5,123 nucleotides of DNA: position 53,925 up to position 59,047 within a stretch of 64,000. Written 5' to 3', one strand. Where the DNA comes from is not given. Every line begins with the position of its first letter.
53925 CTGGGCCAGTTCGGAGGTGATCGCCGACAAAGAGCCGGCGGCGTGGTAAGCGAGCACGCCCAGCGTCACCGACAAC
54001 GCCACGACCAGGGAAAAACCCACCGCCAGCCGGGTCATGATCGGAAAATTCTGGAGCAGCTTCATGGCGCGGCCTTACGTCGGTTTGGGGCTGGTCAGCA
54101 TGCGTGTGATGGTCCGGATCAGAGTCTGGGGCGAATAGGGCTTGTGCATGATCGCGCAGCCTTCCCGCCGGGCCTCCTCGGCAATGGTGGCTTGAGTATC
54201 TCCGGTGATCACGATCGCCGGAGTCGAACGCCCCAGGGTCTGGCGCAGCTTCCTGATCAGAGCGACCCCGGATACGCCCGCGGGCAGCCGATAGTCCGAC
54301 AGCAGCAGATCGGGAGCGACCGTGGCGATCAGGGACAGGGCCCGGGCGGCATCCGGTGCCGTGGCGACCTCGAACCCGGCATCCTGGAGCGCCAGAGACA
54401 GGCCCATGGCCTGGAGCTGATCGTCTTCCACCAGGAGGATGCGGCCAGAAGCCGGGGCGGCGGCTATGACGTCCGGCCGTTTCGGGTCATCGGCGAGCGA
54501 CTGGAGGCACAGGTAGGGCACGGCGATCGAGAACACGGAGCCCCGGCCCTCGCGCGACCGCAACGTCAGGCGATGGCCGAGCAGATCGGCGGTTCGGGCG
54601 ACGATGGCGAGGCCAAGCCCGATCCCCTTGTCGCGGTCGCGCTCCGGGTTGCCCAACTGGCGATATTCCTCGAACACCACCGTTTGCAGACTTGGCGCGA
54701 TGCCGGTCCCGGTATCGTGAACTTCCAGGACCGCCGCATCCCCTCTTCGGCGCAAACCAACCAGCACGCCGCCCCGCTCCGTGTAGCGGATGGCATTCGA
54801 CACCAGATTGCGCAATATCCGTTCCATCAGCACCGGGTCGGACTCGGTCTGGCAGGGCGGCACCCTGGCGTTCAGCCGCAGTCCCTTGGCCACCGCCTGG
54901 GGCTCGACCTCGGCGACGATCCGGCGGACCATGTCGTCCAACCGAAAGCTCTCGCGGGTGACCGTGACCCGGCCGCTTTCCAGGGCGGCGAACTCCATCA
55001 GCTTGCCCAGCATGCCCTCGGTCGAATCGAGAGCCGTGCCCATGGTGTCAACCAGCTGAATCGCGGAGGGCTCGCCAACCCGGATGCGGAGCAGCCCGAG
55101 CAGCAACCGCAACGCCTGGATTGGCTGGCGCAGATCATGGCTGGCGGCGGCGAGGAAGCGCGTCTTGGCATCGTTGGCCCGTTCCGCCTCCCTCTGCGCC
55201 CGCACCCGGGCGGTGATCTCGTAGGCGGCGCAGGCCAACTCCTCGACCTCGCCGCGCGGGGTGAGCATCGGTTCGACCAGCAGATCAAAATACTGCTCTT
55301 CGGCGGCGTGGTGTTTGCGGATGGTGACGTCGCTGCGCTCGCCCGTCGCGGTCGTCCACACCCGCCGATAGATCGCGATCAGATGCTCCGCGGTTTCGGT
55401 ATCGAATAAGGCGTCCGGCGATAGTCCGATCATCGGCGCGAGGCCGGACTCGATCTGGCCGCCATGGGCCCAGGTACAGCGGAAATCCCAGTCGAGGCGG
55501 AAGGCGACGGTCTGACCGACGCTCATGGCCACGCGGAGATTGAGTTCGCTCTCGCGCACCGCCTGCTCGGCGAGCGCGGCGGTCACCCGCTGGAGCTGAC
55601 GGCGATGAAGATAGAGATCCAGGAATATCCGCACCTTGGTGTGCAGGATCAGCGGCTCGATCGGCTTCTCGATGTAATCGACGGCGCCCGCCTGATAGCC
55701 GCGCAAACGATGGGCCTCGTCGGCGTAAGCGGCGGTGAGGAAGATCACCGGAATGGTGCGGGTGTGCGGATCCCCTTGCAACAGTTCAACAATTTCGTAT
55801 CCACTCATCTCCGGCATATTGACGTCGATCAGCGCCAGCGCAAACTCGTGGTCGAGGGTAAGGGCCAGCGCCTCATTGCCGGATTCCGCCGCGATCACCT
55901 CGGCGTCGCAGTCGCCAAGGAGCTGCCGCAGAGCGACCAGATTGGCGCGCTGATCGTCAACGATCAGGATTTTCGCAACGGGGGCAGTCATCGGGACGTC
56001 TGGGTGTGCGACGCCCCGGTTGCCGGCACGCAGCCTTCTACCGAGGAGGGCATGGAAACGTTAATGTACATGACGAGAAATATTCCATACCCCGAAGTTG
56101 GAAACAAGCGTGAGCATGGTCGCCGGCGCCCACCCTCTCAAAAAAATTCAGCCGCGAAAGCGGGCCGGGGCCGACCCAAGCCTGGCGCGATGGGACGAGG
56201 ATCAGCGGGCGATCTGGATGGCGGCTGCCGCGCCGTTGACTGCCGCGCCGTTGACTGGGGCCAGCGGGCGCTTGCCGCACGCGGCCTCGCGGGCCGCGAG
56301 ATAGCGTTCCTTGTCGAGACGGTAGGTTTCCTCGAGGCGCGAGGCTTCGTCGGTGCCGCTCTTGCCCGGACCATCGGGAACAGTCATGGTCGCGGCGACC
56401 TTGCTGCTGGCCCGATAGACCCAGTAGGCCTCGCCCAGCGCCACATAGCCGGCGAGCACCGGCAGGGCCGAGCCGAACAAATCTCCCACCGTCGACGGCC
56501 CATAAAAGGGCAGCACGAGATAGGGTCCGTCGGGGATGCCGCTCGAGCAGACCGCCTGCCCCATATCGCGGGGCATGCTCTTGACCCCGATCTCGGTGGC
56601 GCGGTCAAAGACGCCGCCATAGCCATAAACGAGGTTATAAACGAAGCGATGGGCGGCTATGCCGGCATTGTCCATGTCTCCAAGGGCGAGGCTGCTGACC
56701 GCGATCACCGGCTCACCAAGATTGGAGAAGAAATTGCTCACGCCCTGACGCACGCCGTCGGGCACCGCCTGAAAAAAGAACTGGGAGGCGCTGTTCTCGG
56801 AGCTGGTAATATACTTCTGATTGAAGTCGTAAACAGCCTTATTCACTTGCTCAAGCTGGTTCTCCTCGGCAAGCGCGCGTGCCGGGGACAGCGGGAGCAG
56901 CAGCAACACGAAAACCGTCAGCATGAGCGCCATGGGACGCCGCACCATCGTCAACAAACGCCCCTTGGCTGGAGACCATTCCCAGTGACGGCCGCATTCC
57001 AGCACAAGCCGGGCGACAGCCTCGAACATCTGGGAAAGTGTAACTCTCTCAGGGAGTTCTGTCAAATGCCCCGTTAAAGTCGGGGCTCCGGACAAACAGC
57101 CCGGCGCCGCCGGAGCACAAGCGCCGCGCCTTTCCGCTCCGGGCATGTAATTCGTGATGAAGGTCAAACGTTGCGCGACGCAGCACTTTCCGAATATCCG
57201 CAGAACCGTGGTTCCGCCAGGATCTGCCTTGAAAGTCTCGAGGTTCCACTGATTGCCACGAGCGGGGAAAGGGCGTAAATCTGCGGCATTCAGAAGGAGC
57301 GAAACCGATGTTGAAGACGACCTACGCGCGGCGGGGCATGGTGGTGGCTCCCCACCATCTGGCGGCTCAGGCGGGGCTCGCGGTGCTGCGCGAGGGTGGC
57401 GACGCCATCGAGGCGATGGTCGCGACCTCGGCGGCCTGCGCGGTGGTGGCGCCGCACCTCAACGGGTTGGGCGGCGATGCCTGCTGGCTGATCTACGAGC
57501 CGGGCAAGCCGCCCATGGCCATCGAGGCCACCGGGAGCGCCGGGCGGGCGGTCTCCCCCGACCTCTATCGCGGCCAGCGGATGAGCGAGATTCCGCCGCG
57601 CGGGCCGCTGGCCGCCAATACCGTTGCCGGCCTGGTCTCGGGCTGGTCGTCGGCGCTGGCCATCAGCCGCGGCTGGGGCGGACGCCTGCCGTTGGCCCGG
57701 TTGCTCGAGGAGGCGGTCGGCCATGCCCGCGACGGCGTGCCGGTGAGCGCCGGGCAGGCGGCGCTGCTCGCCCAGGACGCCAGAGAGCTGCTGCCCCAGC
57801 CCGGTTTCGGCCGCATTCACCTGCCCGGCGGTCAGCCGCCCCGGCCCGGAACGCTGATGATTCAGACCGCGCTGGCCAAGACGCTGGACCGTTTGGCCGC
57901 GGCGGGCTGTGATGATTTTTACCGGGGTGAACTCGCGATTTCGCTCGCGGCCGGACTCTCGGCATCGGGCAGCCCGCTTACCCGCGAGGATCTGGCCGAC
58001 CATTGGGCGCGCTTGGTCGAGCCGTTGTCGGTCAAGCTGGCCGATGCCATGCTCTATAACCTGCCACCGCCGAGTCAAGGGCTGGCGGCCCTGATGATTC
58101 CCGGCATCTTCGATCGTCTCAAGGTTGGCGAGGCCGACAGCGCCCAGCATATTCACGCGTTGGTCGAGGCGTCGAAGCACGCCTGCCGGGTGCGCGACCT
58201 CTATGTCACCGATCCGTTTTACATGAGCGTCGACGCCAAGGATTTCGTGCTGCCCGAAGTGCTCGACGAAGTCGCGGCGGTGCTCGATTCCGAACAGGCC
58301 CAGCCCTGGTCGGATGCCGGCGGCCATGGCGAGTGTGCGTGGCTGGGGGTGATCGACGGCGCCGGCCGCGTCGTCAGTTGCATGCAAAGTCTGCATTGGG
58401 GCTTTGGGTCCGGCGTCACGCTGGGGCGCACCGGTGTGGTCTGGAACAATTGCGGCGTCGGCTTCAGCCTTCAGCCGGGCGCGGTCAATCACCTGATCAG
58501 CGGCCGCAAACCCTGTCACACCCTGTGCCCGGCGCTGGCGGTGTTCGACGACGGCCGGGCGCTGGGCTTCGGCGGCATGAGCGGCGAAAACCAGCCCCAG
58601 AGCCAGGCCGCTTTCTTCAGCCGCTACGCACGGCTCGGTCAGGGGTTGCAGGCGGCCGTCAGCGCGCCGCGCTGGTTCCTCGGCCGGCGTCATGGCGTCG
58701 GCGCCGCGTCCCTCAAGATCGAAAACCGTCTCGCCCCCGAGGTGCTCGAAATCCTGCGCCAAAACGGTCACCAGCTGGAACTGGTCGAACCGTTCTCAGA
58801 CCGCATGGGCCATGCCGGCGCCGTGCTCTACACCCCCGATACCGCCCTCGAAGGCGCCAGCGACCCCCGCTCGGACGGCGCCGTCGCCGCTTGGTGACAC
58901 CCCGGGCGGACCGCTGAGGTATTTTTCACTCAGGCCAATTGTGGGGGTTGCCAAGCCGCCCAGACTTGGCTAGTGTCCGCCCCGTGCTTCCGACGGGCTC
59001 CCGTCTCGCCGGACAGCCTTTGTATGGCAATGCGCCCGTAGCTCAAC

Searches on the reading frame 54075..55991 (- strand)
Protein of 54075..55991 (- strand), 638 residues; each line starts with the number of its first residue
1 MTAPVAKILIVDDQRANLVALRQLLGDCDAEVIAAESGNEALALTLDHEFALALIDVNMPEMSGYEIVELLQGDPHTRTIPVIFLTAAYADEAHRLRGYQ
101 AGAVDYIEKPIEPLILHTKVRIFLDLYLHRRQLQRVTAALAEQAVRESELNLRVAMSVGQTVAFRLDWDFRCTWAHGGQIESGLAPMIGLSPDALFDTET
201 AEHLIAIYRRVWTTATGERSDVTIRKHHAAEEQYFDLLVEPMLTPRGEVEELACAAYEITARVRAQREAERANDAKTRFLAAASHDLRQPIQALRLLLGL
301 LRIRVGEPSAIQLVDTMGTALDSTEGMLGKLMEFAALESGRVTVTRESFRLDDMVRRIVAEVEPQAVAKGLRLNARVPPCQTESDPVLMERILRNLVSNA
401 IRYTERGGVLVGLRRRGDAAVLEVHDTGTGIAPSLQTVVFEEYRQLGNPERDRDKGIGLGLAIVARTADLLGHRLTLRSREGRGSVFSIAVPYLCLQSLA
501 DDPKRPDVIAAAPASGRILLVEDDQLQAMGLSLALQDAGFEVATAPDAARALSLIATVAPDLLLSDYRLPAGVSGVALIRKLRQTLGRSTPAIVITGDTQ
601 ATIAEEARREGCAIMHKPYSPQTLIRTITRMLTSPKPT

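Call 86: search_protein_families(library=pfam, proteins=[window:54075-55991:-], max_evalue=0.00001)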
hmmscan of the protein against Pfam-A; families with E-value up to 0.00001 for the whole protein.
window:54075-55991:- (638 aa): 3 families
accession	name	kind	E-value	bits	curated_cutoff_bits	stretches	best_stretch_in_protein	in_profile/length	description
PF00072.30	Response_reg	-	7.5e-44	148.9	30.2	2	8-120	1-110/111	Response regulator receiver domain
PF02518.31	HATPase_c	-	2.4e-21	76.7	26.4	1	385-492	2-108/111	Histidine kinase-, DNA gyrase B-, and HSP90-like ATPase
PF00512.31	HisKA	-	3.2e-08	33.9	26.9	1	275-340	1-66/66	His Kinase A (phospho-acceptor) domain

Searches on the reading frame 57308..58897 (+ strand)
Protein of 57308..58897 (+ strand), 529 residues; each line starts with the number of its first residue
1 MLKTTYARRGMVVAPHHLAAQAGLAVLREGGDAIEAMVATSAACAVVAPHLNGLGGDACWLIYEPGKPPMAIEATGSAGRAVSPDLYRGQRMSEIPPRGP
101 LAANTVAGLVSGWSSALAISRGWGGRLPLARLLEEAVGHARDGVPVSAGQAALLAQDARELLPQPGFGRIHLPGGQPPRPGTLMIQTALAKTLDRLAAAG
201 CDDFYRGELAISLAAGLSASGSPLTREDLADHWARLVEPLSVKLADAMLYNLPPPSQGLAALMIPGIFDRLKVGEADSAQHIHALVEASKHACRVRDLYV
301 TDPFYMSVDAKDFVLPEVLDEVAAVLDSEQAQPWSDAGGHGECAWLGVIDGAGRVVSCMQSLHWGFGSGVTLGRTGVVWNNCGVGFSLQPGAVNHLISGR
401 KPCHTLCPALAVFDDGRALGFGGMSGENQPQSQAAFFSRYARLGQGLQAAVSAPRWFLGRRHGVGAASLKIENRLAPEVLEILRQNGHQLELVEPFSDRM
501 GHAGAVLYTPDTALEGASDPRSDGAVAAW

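Call 86: search_protein_families(library=pfam, proteins=[window:57308-58897:+], max_evalue=0.00001)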
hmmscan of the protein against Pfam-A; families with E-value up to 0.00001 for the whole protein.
window:57308-58897:+ (529 aa): 1 family
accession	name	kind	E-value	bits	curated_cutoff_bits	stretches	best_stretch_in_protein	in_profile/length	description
PF01019.26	G_glu_transpept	-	8.4e-115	384.9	27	1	25-524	2-512/512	Gamma-glutamyltranspeptidase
